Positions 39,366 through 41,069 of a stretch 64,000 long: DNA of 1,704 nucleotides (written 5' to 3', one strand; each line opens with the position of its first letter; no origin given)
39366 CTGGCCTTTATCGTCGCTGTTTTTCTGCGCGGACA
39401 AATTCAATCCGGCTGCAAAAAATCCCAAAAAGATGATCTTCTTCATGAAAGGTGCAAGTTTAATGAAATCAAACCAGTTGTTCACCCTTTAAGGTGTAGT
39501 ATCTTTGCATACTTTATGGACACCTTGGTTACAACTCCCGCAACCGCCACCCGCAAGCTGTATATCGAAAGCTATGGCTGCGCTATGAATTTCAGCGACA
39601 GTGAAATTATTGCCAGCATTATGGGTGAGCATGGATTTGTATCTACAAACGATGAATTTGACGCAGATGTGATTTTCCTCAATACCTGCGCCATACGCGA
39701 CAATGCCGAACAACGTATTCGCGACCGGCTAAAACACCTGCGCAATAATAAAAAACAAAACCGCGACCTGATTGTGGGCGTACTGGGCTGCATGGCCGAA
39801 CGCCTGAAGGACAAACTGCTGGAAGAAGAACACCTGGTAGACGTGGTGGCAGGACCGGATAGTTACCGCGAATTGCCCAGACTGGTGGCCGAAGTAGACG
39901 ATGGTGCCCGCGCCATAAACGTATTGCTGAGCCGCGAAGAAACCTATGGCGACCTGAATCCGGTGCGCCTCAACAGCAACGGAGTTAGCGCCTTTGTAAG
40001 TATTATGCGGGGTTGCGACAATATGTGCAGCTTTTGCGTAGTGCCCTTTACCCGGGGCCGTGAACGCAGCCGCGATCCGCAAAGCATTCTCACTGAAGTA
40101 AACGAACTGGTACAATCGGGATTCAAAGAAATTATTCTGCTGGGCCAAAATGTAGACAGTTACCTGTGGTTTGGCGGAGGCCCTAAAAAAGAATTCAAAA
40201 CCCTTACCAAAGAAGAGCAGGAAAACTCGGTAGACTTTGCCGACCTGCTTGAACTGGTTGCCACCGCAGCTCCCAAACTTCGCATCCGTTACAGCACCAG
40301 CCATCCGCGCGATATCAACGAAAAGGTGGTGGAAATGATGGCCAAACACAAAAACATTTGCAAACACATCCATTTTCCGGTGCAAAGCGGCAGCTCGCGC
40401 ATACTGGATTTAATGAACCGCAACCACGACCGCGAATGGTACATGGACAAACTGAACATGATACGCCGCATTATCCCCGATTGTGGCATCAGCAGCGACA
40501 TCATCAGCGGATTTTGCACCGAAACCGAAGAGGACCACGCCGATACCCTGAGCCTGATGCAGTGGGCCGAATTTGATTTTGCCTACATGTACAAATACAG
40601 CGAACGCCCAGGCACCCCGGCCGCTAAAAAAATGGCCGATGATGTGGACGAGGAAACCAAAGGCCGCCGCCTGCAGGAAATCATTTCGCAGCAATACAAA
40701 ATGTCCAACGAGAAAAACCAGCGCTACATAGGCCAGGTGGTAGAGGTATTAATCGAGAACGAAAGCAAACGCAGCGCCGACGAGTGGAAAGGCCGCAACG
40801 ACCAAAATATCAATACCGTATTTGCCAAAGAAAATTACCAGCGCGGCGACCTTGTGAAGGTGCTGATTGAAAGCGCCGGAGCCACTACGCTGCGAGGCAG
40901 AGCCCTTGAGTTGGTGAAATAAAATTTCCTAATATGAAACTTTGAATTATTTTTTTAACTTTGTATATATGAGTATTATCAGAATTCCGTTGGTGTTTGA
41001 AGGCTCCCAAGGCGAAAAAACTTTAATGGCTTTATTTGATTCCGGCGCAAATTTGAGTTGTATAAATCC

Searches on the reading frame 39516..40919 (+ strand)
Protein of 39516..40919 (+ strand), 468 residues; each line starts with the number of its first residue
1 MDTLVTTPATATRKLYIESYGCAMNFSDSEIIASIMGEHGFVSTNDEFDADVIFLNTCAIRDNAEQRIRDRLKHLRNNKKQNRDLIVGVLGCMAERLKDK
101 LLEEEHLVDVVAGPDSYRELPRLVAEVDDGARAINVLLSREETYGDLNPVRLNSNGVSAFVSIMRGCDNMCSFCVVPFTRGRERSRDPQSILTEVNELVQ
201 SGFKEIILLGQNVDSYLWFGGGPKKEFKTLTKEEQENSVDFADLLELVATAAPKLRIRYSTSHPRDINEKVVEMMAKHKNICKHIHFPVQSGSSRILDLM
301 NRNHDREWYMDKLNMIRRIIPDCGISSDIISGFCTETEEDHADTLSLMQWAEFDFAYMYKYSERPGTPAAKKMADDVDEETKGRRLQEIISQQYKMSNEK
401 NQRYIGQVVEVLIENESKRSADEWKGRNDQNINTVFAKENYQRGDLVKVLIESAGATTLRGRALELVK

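Call 47: search_protein_families(library=pfam, proteins=[window:39516-40919:+], max_evalue=0.0001)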
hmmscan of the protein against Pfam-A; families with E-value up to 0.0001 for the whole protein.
window:39516-40919:+ (468 aa): 3 families
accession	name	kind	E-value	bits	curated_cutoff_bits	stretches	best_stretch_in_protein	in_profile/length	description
PF00919.26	UPF0004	-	1.6e-29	102.2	27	1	14-113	1-98/98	Uncharacterized protein family UPF0004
PF04055.27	Radical_SAM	-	4.8e-26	92.3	29.5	1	161-347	1-165/166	Radical SAM superfamily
PF01938.26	TRAM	-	6.5e-08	32.8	21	1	402-464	1-61/61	TRAM domain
